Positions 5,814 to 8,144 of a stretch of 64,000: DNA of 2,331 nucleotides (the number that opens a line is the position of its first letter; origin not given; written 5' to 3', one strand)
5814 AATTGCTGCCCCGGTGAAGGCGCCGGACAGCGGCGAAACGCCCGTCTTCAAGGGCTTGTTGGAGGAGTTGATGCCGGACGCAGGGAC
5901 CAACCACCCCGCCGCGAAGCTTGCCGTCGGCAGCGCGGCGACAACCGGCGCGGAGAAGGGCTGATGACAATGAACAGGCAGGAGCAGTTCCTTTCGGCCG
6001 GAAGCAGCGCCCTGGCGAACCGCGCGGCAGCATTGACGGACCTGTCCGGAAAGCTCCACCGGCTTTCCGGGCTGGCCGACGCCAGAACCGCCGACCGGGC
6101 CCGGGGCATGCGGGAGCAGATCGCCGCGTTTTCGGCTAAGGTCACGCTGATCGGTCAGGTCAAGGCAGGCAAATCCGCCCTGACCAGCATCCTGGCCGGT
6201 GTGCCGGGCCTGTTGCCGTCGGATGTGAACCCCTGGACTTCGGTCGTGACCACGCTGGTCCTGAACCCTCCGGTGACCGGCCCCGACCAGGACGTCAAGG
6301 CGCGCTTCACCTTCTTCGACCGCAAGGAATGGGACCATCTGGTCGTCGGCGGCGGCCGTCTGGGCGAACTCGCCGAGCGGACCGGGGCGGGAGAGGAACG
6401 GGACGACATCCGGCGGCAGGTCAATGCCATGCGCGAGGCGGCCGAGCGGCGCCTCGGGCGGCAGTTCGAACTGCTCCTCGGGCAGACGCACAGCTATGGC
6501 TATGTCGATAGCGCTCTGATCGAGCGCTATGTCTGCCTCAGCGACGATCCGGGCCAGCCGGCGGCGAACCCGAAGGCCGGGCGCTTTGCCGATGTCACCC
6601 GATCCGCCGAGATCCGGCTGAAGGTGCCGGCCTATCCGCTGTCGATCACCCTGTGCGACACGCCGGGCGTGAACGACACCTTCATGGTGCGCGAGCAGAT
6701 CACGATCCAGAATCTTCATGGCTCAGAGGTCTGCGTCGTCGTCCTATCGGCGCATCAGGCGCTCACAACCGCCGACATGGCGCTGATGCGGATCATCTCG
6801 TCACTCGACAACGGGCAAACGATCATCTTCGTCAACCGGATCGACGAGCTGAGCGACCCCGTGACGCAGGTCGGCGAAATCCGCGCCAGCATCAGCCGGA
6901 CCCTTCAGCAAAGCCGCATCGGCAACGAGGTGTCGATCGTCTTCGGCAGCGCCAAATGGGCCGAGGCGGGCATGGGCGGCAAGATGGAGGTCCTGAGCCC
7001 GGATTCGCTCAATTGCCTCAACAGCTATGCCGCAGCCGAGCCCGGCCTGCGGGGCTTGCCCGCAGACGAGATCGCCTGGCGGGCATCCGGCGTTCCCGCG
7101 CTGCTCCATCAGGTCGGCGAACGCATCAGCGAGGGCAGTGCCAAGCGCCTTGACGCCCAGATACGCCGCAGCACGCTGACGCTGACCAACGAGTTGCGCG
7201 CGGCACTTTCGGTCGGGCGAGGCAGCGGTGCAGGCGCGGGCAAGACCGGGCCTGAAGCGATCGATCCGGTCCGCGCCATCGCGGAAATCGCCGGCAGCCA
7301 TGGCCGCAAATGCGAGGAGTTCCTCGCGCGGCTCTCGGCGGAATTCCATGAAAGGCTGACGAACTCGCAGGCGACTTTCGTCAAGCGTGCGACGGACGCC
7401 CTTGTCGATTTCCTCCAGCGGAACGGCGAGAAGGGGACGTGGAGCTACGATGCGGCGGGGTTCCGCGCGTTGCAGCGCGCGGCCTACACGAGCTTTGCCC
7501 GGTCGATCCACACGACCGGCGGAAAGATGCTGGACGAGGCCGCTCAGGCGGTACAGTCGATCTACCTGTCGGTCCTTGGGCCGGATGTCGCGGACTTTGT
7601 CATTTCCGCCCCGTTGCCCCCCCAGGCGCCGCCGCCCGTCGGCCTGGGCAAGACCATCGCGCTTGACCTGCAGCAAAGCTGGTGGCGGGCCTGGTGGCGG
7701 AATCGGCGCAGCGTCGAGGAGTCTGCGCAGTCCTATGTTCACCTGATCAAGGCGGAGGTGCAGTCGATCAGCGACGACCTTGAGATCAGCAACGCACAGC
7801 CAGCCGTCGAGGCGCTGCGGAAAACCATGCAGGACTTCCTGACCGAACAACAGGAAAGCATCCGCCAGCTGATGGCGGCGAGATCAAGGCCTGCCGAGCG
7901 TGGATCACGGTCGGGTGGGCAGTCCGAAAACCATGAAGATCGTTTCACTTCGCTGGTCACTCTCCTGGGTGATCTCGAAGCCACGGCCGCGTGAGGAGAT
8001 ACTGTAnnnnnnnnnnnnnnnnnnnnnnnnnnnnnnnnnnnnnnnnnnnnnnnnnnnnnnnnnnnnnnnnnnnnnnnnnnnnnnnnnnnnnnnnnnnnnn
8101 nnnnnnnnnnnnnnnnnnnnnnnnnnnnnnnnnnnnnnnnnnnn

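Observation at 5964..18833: Ten-gene same-strand locus joining three dynamin-superfamily GTPases to a Hanks kinase/FHA/PP2C module and two LysM-SBP fusions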

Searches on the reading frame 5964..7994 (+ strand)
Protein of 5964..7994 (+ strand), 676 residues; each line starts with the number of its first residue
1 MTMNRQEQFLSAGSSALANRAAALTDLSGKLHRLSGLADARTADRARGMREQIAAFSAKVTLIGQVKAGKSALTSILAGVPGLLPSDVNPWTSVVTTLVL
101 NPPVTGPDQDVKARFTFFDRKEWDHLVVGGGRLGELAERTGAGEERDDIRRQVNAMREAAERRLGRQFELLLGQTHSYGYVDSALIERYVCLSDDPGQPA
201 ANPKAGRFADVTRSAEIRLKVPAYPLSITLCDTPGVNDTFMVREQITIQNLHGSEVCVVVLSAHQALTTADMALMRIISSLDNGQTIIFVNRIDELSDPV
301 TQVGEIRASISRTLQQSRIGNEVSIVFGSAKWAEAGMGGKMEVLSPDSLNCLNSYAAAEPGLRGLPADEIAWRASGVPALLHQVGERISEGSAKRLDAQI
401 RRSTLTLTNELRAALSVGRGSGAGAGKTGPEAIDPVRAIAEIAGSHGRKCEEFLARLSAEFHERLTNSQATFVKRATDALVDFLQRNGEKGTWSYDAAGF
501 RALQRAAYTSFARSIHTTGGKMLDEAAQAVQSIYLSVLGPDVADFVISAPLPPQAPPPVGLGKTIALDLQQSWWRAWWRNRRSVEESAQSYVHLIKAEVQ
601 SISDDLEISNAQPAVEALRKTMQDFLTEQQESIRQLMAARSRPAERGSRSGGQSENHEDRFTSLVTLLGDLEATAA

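Call 3: search_protein_families(library=pfam, proteins=[window:5964-7994:+], max_evalue=0.01)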
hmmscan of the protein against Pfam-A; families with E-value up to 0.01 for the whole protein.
window:5964-7994:+ (676 aa): 4 families
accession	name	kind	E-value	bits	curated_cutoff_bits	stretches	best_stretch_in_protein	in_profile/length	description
PF00350.29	Dynamin_N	-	6.9e-09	36.4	27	1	60-291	1-165/168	Dynamin family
PF00009.33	GTP_EFTU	-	4.6e-07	30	26.5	1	227-334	70-173/188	Elongation factor Tu GTP binding domain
PF01926.29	MMR_HSR1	-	9.4e-05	22.9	21.9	0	204-291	25-112/113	50S ribosome-binding GTPase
PF10025.14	DUF2267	-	0.0037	17.9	29.8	0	377-490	24-105/122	Uncharacterized conserved protein (DUF2267)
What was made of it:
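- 5964..7994 (+): D1: full-length bacterial dynamin-like protein (676 aa). Dynamin_N 6.9e-9 (call 3).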

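Call 4: search_protein_families(library=ncbifam, proteins=[window:5964-7994:+], max_evalue=0.01)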
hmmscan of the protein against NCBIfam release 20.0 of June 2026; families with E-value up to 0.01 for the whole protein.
window:5964-7994:+ (676 aa): 7 families
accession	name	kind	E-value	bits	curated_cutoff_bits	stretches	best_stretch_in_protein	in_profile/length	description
TIGR03594.1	GTPase_EngA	equivalog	1.1e-07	31.3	306.7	1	228-331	225-330/432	ribosome biogenesis GTPase Der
TIGR00231.1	small_GTP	domain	4.9e-06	26.4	42.5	0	226-308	53-137/164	GTP-binding protein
NF009891.0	PRK13351.1-1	equivalog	0.00015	20.5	597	1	227-303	75-146/681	elongation factor G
TIGR03918.1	GTP_HydF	equivalog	0.0014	17.6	325.55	0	228-299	58-131/392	[FeFe] hydrogenase H-cluster maturation GTPase HydF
NF009379.0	PRK12740.1-3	equivalog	0.0035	16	513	1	227-306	74-148/674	elongation factor G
NF012153.1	tet_protect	equivalog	0.0038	15.5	775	1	227-311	66-146/614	tetracycline resistance ribosomal protection protein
NF000908.1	PRK00089.1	equivalog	0.0068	15.7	237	0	228-310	53-136/291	GTPase Era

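Call 5: search_protein_families(library=padloc, proteins=[window:5964-7994:+], max_evalue=0.01)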
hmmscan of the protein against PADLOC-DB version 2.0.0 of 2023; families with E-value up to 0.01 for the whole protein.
window:5964-7994:+ (676 aa): 2 families
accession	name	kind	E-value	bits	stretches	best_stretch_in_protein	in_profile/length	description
PDLC03839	LeoA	-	4.1e-08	30.7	1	227-638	104-506/559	-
PDLC03841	LeoBC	-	0.00073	16.8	0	59-132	79-109/601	-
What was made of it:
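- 5964..7994 (+): PADLOC LeoA is weak at 4e-8 (call 5).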

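Call 8: find_encoding_contigs(protein=window:5964-7994:+, flank=10000, max_places=6)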
Protein window:5964-7994:+ (676 aa): no gene with exactly this product is on record in the collection.

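Call 10: find_homologous_proteins(query=window:5964-7994:+, max_evalue=0.00001)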
Query window:5964-7994:+ (676 aa): 2141 proteins with E <= 0.00001 among 8000 candidates; the best 120 are listed.
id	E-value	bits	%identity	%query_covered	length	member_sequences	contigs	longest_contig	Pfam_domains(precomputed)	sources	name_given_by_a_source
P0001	0.0e+0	1488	100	100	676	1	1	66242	PF00350.30,PF00009.34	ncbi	-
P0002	2.5e-293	992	67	100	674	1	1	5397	PF01926.30,PF00350.30,PF00009.34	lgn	-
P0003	5.8e-244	829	57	100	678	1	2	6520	PF01926.30,PF00350.30,PF00009.34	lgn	-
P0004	5.3e-240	816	56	100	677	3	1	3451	PF01926.30,PF00350.30,PF00009.34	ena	-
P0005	3.6e-236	804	57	97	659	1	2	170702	PF01926.30,PF00350.30,PF00009.34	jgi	-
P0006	1.4e-231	789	56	100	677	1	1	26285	PF01926.30,PF00350.30,PF00009.34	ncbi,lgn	-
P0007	1.3e-228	779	55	100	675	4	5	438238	PF01926.30,PF00350.30,PF00009.34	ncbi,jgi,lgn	ncbi:MAG: dynamin family protein [Paracoccaceae bacterium]|jgi:hypothetical protein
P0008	1.0e-227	776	57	94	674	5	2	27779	PF01926.30,PF00350.30,PF00009.34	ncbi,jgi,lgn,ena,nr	ncbi:MAG: dynamin family protein [Paracoccaceae bacterium]|nr:dynamin family protein [Paracoccaceae 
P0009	9.9e-225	766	54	100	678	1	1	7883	PF01926.30,PF00350.30,PF00009.34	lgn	-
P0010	1.9e-224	765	56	94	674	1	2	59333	PF01926.30,PF00350.30,PF00009.34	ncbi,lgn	ncbi:MAG: dynamin family protein [Albidovulum sp.]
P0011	1.9e-222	758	53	100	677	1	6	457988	PF01926.30,PF00350.30,PF00009.34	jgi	jgi:hypothetical protein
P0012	5.5e-221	754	53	100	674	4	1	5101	PF01926.30,PF00350.30,PF00009.34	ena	-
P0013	8.0e-218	743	53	97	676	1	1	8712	PF01926.30,PF00350.30,PF00009.34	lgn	-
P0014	8.1e-216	736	52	100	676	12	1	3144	PF01926.30,PF00350.30,PF00009.34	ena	-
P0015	3.8e-213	728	52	100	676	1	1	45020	PF01926.30,PF00350.30,PF00009.34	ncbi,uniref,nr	ncbi:dynamin family protein [Defluviimonas sp. WL0002]|uniref:Dynamin family protein n=1 Tax=Albidov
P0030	2.0e-198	679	48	100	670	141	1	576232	PF01926.30,PF00350.30,PF00009.34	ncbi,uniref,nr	ncbi:dynamin family protein [Ruegeria arenilitoris]|uniref:dynamin family protein n=1 Tax=Ruegeria a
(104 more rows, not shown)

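Call 11: find_encoding_contigs(protein=P0001, flank=10000, max_places=3)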
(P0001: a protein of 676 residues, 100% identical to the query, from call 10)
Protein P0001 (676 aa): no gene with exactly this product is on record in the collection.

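Call 12: find_encoding_contigs(protein=P0030, flank=10000, max_places=2)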
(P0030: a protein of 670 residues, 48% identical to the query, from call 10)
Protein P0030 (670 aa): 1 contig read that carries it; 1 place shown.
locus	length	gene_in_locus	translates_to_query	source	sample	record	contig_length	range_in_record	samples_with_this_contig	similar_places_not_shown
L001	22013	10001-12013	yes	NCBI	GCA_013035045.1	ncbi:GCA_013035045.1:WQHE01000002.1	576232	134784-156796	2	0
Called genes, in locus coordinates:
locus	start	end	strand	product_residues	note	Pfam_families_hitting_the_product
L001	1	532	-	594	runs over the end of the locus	PF07287:AtuA, PF23544:AtuA_ferredoxin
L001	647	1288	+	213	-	PF00440:TetR_N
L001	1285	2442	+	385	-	PF02771:Acyl-CoA_dh_N, PF02770:Acyl-CoA_dh_M, PF00441:Acyl-CoA_dh_1, PF08028:Acyl-CoA_dh_2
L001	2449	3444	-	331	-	PF12625:Arabinose_bd, PF00165:HTH_AraC (faint), PF12833:HTH_18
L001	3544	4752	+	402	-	PF00108:Thiolase_N, PF02803:Thiolase_C, PF22691:Thiolase_C_1 (faint)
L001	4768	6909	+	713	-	PF00378:ECH_1, PF16113:ECH_2, PF02737:3HCDH_N, PF00725:3HCDH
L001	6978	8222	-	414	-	PF02310:B12-binding (weak), PF04055:Radical_SAM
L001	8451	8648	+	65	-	-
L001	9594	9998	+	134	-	-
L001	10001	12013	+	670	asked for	PF00350:Dynamin_N, PF01926:MMR_HSR1 (faint), PF00009:GTP_EFTU (weak)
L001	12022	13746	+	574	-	PF00350:Dynamin_N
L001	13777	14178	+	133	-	-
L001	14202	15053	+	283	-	-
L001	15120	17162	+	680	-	PF00009:GTP_EFTU (faint), PF00350:Dynamin_N, PF01926:MMR_HSR1 (faint)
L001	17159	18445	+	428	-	PF00350:Dynamin_N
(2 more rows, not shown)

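Call 13: search_dna_similar(query=window:5964-7994:+, collection=plasmids, mode=protein, max_rows=25)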
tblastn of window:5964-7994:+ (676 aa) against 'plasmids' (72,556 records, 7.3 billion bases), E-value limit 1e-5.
Records with a match: 18; places in all: 24; records where one place covers at least 80% of the query: 18.
Best place of each record, by identity: <60% 18.
By first word of the organism name: Leisingera 12; Ruegeria 5; Rhodobacter 1.
By predicted mobility (MOB-suite, as given by PLSDB): non-mobilizable 18.
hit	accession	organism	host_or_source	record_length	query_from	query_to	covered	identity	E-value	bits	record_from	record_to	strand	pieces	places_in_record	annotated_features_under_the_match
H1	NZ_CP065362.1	Ruegeria sp. SCSIO 43209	Galaxea fascicularis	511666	1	676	100%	47.4%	4e-172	552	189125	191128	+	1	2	dynamin family protein | hypothetical protein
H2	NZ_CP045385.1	Ruegeria sp. THAF33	pure culture,Surface of a polyethylene ...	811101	1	676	100%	47.1%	6e-167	537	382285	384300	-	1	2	dynamin family protein | hypothetical protein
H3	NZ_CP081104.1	Ruegeria conchae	-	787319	1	676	100%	47.1%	3e-170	547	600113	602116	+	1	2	dynamin family protein | hypothetical protein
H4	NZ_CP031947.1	Ruegeria sp. AD91A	-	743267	1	676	100%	47.0%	4e-167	538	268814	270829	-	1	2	dynamin family protein | hypothetical protein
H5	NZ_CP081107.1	Ruegeria sp. B32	-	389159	27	633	90%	49.5%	4e-166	535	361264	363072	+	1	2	dynamin family protein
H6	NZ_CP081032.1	Leisingera aquaemixtae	-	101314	27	640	91%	41.0%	2e-115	388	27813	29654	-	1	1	dynamin family protein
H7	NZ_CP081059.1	Leisingera aquaemixtae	-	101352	27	640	91%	41.0%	1e-114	386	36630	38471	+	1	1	dynamin family protein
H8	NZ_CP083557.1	Leisingera sp. S132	-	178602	27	640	91%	40.8%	5e-111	375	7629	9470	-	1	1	dynamin family protein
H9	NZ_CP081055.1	Leisingera aquaemixtae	-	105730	49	640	88%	42.0%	4e-115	387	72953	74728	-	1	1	dynamin family protein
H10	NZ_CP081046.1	Leisingera aquaemixtae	-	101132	49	640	88%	42.0%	6e-115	387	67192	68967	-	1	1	dynamin family protein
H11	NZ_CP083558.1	Leisingera sp. S132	-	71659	27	631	89%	41.1%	1e-111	377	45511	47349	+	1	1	dynamin family protein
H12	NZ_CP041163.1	Leisingera aquaemixtae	cell culture,Biocathode MCL, marine ...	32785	49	640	88%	41.9%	2e-114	385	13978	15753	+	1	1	dynamin family protein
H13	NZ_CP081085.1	Leisingera caerulea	-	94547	49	640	88%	41.2%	4e-111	376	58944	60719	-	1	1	dynamin family protein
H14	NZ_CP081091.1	Leisingera caerulea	-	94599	49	640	88%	41.0%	8e-111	375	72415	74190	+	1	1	dynamin family protein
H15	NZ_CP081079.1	Leisingera caerulea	-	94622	49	640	88%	40.9%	2e-110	374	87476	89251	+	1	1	dynamin family protein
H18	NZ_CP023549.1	Rhodobacter sp. CZR27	cell culture,paddy soil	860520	51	659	90%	37.2%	3e-94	327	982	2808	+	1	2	dynamin family protein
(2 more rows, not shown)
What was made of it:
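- Carriage on plasmids or chromids is frequent in Leisingera and Ruegeria (call 13). The plasmids are typed non-mobilizable (call 13).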

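Call 14: get_annotated_region(hit=H1, flank=17000)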
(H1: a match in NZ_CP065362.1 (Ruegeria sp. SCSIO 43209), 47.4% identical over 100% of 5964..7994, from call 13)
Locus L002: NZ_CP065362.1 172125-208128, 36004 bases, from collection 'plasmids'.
description: Ruegeria sp. SCSIO 43209 plasmid unnamed3, complete sequence
organism: Ruegeria sp. SCSIO 43209 (NCBI taxid 2793010)
taxonomy: Bacteria; Pseudomonadota; Alphaproteobacteria; Rhodobacterales; Roseobacteraceae; Ruegeria; Ruegeria sp. SCSIO 43209
host: -; source: Galaxea fascicularis; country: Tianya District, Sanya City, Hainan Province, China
typing (MOB-suite, as given by PLSDB): non-mobilizable
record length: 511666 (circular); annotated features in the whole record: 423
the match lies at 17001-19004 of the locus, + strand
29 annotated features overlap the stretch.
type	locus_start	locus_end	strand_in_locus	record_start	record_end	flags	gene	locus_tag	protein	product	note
CDS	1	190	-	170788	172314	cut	-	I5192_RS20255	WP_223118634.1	MFS transporter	-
CDS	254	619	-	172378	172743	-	-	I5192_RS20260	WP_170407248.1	hypothetical protein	-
CDS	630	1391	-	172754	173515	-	-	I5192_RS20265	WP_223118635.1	DUF6478 family protein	-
CDS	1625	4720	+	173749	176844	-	-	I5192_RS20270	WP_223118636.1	ABC transporter transmembrane domain-containing protein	GO:0055085 - transmembrane transport [Evidence IEA]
CDS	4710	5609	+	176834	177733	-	-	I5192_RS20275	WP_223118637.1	type II CAAX endopeptidase family protein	GO:0071586 - CAAX-box protein processing [Evidence IEA]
CDS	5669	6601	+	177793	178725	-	accD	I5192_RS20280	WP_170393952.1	acetyl-CoA carboxylase, carboxyltransferase subunit beta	GO:0006633 - fatty acid biosynthetic process [Evidence IEA]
CDS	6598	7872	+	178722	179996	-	-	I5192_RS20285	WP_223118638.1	folylpolyglutamate synthase/dihydrofolate synthase family protein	GO:0006730 - one-carbon metabolic process [Evidence IEA]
CDS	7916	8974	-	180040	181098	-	zapE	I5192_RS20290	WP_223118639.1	cell division protein ZapE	GO:0051301 - cell division [Evidence IEA]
CDS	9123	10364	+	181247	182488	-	-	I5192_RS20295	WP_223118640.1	MFS transporter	GO:0055085 - transmembrane transport [Evidence IEA]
CDS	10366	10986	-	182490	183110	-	-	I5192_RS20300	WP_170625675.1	HAD family phosphatase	-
CDS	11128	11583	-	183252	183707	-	-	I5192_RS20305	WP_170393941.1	YaiI/YqxD family protein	-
CDS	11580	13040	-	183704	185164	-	sthA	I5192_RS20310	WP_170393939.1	Si-specific NAD(P)(+) transhydrogenase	GO:0045454 - cell redox homeostasis [Evidence IEA]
CDS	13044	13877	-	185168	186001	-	fghA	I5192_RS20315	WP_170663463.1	S-formylglutathione hydrolase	GO:0046292 - formaldehyde metabolic process [Evidence IEA]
CDS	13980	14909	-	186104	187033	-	-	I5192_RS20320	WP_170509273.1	AEC family transporter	GO:0055085 - transmembrane transport [Evidence IEA]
CDS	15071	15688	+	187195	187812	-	-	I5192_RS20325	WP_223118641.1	TetR/AcrR family transcriptional regulator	-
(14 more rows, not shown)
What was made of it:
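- On Family-3 solute-binding protein (g9, g10): RefSeq names the orthologs as containing a transporter substrate-binding domain (call 14).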

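Call 15: get_annotated_region(hit=H6, flank=17000)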
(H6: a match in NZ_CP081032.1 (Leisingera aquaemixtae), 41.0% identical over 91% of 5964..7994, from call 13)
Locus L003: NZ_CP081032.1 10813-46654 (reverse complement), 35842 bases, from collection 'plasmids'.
description: Leisingera aquaemixtae strain M583 plasmid unnamed1, complete sequence
organism: Leisingera aquaemixtae (NCBI taxid 1396826)
taxonomy: Bacteria; Pseudomonadota; Alphaproteobacteria; Rhodobacterales; Roseobacteraceae; Leisingera; Leisingera aquaemixtae
host: -; source: -; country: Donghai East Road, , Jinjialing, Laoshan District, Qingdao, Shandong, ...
typing (MOB-suite, as given by PLSDB): non-mobilizable
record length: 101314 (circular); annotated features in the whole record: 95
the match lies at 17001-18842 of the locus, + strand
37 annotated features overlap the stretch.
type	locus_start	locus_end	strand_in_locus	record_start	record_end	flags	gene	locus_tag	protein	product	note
CDS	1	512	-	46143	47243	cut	-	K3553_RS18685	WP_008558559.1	FAD-dependent oxidoreductase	-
CDS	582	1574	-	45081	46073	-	dctP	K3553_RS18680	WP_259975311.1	TRAP transporter substrate-binding protein DctP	GO:0055085 - transmembrane transport [Evidence IEA]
CDS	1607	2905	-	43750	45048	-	-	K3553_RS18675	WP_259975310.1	TRAP transporter large permease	GO:0008643 - carbohydrate transport [Evidence IEA]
CDS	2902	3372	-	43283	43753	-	-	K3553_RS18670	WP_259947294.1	TRAP transporter small permease subunit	-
CDS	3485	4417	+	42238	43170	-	-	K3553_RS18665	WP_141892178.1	LysR substrate-binding domain-containing protein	-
CDS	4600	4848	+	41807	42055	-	-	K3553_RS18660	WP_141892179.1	hypothetical protein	-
CDS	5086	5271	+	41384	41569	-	-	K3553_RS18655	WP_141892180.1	PLD nuclease N-terminal domain-containing protein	-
CDS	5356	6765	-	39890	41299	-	-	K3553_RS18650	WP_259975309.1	mechanosensitive ion channel domain-containing protein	GO:0055085 - transmembrane transport [Evidence IEA]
CDS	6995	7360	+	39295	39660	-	-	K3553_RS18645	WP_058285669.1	hypothetical protein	-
CDS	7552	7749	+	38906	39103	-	-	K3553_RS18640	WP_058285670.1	CsbD family protein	-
CDS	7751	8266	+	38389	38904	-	-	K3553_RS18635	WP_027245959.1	pyridoxamine 5'-phosphate oxidase family protein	-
CDS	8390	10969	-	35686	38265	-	-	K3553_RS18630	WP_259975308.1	HWE histidine kinase domain-containing protein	-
CDS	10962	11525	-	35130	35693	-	-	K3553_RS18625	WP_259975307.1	biliverdin-producing heme oxygenase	-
CDS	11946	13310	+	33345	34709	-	-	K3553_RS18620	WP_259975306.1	protein kinase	GO:0006468 - protein phosphorylation [Evidence IEA]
CDS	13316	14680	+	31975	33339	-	-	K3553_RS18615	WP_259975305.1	FHA domain-containing protein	-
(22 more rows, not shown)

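Call 57: search_solved_structures(query=window:5964-7994:+, max_evalue=1)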
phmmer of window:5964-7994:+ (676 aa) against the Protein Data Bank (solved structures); distinct sequences matched with E-value up to 1: 5.
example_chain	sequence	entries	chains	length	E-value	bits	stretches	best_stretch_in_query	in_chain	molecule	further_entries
2j68_A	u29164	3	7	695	1e-05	27.4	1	59-102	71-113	BACTERIAL DYNAMIN-LIKE PROTEIN | DYNAMIN FAMILY PROTEIN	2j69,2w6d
5owv_A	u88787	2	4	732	0.00011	24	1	210-297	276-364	GTP-binding protein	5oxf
9kff_A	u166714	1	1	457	0.44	12.2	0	44-98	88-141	Mitofusin FZO1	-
9kfd_A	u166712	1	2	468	0.55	11.8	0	45-98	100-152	Mitofusin FZO1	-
9kfe_A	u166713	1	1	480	0.55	11.8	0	45-98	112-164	Mitofusin FZO1,Mitofusin FZO1,Fzo1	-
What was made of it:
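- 5964..7994 (+): PDB sequence hits: Nostoc BDLP 2j68 1e-5 and C. jejuni DLP1 5owv_A 1e-4 (call 57).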
